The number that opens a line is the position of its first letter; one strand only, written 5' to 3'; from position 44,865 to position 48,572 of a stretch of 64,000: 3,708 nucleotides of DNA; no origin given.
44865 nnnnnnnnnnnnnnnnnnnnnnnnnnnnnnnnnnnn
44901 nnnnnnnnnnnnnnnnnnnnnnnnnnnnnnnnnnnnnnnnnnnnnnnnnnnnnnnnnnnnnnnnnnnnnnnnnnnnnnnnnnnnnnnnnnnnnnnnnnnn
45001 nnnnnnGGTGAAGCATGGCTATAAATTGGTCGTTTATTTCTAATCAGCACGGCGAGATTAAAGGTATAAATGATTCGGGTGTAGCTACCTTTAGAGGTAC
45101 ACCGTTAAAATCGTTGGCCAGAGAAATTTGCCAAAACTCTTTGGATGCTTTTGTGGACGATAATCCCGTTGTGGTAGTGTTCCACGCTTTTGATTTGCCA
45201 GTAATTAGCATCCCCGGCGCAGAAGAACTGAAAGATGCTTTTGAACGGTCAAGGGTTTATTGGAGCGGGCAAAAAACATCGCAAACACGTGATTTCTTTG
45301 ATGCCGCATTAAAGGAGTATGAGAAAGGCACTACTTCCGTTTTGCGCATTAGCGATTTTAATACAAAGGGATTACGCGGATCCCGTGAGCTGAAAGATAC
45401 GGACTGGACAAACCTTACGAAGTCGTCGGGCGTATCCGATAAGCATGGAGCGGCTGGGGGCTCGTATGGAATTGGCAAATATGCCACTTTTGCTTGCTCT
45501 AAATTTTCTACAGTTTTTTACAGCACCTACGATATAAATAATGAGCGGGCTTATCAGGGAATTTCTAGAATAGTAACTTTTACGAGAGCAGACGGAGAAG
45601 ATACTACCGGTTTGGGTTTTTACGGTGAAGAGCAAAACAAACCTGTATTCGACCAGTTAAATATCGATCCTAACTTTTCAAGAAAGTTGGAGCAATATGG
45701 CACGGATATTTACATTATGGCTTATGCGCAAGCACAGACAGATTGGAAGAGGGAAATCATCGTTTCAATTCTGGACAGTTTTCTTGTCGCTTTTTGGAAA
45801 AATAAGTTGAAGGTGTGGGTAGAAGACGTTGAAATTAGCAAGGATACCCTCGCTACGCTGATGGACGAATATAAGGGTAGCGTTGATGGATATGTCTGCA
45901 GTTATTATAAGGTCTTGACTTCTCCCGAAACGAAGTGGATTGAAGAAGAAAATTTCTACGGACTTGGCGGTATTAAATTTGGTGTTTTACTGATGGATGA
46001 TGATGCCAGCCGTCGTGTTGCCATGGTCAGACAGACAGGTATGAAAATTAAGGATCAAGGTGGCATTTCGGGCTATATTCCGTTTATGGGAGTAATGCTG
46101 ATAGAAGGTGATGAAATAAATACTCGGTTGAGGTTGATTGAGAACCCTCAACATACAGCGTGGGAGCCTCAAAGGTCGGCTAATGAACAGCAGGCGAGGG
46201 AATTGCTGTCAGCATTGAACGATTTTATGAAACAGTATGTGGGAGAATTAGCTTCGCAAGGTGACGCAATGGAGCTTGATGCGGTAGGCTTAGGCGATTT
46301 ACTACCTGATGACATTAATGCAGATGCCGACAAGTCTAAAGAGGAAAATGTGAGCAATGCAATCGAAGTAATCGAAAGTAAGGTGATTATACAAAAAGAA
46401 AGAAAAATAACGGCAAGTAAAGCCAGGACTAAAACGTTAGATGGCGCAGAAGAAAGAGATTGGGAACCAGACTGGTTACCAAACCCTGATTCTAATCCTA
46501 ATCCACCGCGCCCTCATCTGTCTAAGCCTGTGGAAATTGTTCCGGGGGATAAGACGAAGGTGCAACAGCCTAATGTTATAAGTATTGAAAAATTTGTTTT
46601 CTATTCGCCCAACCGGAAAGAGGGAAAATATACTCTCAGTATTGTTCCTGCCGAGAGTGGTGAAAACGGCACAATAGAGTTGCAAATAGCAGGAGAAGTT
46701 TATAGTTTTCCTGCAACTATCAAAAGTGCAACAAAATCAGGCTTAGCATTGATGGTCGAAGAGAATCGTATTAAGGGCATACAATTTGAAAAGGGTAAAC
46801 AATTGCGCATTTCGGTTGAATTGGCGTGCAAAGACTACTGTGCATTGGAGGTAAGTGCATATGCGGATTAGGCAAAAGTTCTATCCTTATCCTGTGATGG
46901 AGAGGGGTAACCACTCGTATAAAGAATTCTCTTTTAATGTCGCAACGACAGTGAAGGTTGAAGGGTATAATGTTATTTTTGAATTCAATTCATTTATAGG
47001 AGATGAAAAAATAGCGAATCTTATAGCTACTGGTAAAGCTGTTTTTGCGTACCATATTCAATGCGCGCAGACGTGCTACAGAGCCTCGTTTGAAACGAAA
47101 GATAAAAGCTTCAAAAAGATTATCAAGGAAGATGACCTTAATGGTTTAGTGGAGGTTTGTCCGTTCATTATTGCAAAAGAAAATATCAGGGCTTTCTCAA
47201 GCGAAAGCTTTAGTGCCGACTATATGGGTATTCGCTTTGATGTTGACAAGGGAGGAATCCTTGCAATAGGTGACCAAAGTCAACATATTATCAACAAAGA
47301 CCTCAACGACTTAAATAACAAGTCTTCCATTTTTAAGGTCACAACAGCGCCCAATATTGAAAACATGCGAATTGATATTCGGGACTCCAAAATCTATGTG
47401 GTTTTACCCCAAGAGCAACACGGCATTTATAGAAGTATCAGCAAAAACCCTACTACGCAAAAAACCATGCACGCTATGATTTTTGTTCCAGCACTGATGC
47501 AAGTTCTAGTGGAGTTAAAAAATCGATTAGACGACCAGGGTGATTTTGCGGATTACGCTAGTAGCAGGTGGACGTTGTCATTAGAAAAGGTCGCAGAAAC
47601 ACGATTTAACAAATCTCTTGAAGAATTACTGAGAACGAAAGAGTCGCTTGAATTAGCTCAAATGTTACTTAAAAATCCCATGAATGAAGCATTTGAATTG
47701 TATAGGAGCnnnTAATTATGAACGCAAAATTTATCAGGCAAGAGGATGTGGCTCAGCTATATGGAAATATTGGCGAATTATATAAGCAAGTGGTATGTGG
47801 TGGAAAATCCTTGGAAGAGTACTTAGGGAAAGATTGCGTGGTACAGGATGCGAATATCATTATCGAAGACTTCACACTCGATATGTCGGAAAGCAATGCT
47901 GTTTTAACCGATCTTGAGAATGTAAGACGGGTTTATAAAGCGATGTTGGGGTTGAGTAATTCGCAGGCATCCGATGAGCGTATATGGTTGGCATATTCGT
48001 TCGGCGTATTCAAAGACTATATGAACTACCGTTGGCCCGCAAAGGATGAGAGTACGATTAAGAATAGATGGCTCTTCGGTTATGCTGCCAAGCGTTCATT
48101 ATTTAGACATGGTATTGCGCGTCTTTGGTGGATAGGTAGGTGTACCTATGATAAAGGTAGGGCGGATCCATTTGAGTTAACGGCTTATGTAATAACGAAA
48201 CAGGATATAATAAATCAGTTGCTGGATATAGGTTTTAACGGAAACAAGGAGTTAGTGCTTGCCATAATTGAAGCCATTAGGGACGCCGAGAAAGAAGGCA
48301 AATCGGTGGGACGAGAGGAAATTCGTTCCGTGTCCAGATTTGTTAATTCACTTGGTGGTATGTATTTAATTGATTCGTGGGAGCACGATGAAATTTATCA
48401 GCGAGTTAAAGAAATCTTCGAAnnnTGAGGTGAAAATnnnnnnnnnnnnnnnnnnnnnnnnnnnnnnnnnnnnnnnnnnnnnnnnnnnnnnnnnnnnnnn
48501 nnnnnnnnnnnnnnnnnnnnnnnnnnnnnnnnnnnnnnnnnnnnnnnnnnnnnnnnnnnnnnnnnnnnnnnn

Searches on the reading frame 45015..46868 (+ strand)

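Call 9: search_protein_families(library=padloc, proteins=[window:45015-46868:+], max_evalue=0.01)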
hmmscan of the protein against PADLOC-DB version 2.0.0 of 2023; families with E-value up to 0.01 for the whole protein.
window:45015-46868:+ (618 aa): 2 families
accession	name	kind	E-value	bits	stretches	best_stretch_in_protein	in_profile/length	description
PDLC04582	PDC-M33A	-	1.9e-204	678.9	1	1-617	1-625/627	-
PDLC00178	HamB1|HamB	-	0.0028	13.6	1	29-64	298-332/830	DEAD-box helicase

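Call 10: search_protein_families(library=pfam, proteins=[window:45015-46868:+], max_evalue=0.001)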
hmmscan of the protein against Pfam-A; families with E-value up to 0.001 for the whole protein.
window:45015-46868:+ (618 aa): 0 families

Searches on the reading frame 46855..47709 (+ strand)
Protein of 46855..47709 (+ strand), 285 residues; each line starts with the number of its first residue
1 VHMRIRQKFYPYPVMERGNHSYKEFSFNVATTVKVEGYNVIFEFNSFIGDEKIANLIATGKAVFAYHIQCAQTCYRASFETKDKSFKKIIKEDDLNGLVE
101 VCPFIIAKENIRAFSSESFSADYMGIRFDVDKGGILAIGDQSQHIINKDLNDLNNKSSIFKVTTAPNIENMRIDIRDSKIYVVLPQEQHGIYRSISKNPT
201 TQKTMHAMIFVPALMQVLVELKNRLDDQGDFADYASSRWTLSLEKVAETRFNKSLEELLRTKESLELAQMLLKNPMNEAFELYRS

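Call 9: search_protein_families(library=padloc, proteins=[window:46855-47709:+], max_evalue=0.01)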
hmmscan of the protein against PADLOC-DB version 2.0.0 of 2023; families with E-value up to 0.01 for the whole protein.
window:46855-47709:+ (285 aa): 1 family
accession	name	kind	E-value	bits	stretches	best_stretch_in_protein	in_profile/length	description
PDLC04583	PDC-M33B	-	3.7e-80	267.4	1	3-281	1-277/289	-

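Call 10: search_protein_families(library=pfam, proteins=[window:46855-47709:+], max_evalue=0.001)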
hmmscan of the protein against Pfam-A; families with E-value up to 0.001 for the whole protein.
window:46855-47709:+ (285 aa): 0 families

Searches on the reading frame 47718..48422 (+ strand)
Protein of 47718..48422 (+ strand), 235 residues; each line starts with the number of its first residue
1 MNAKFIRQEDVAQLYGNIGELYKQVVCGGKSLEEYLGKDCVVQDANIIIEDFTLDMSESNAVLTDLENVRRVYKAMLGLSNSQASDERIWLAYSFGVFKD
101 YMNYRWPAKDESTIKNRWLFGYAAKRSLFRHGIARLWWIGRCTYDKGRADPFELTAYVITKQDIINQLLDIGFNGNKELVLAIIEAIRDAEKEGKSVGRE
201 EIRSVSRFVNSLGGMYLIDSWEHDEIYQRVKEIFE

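Call 9: search_protein_families(library=padloc, proteins=[window:47718-48422:+], max_evalue=0.01)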
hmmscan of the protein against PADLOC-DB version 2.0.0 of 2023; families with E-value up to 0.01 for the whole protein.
window:47718-48422:+ (235 aa): 4 families
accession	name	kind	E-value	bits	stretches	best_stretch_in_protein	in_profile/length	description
PDLC04586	PDC-M33C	-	6.6e-71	236.7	1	1-232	1-237/247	-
PDLC04584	PDC-M33C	-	7.5e-44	148.1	1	4-234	6-242/250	-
PDLC04585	PDC-M33C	-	2.9e-29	100.7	1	1-231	1-246/346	-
PDLC04587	PDC-M33C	-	2.1e-26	91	1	43-233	42-241/312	-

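Call 10: search_protein_families(library=pfam, proteins=[window:47718-48422:+], max_evalue=0.001)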
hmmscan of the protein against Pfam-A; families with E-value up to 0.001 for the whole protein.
window:47718-48422:+ (235 aa): 1 family
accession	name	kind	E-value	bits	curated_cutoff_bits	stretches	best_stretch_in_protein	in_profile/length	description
PF19866.4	DUF6339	-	1.8e-50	171.5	23.2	1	64-231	1-174/175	Family of unknown function (DUF6339)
